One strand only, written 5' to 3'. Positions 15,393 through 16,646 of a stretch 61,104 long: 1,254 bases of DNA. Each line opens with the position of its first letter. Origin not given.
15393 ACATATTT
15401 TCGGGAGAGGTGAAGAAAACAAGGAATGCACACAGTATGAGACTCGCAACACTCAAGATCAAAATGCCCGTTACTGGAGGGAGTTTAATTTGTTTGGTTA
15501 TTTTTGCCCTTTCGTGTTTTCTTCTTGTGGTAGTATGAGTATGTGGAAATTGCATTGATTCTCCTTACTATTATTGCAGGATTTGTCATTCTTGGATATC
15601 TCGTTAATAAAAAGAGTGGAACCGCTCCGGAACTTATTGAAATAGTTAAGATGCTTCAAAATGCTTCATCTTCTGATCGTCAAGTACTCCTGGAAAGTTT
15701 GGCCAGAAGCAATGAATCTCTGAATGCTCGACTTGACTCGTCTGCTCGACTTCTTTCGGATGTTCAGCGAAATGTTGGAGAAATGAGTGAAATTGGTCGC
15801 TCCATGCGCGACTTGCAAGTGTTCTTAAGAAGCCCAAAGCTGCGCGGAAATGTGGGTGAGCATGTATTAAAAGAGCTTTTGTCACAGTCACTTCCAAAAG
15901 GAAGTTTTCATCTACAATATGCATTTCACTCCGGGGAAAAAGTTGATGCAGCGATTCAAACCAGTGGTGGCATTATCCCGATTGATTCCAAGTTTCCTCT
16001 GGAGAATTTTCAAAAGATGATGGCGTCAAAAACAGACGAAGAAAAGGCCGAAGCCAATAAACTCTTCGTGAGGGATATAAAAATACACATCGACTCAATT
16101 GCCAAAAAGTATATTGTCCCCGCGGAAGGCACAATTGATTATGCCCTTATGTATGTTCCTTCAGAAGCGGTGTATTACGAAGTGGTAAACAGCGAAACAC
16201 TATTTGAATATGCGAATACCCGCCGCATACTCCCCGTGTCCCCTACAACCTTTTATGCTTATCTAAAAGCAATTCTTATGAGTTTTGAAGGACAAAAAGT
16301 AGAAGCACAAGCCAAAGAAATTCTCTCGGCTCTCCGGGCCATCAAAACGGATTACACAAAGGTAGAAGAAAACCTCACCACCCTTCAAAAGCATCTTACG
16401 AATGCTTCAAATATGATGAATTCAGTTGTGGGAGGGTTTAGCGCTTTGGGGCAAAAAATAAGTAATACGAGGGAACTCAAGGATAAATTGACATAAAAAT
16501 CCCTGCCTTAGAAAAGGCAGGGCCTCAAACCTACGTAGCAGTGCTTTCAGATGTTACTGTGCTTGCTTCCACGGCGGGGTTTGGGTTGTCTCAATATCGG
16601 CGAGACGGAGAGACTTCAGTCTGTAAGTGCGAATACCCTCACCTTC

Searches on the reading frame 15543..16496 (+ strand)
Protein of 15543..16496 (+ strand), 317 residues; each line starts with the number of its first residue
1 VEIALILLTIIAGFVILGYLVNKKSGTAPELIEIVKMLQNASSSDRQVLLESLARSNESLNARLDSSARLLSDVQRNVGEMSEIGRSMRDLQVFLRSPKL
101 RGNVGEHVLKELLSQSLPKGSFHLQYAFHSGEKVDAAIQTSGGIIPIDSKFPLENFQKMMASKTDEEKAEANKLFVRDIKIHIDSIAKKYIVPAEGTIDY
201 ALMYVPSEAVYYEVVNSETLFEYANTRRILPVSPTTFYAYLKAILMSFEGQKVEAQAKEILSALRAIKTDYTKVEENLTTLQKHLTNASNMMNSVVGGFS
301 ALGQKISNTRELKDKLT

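Call 6: search_protein_families(library=pfam, proteins=[window:15543-16496:+], max_evalue=0.01)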
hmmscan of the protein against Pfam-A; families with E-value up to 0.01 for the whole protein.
window:15543-16496:+ (317 aa): 1 family
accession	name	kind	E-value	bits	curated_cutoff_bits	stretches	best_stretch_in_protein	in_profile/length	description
PF02646.22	RmuC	-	1.5e-56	192.1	26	1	48-312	9-281/291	RmuC family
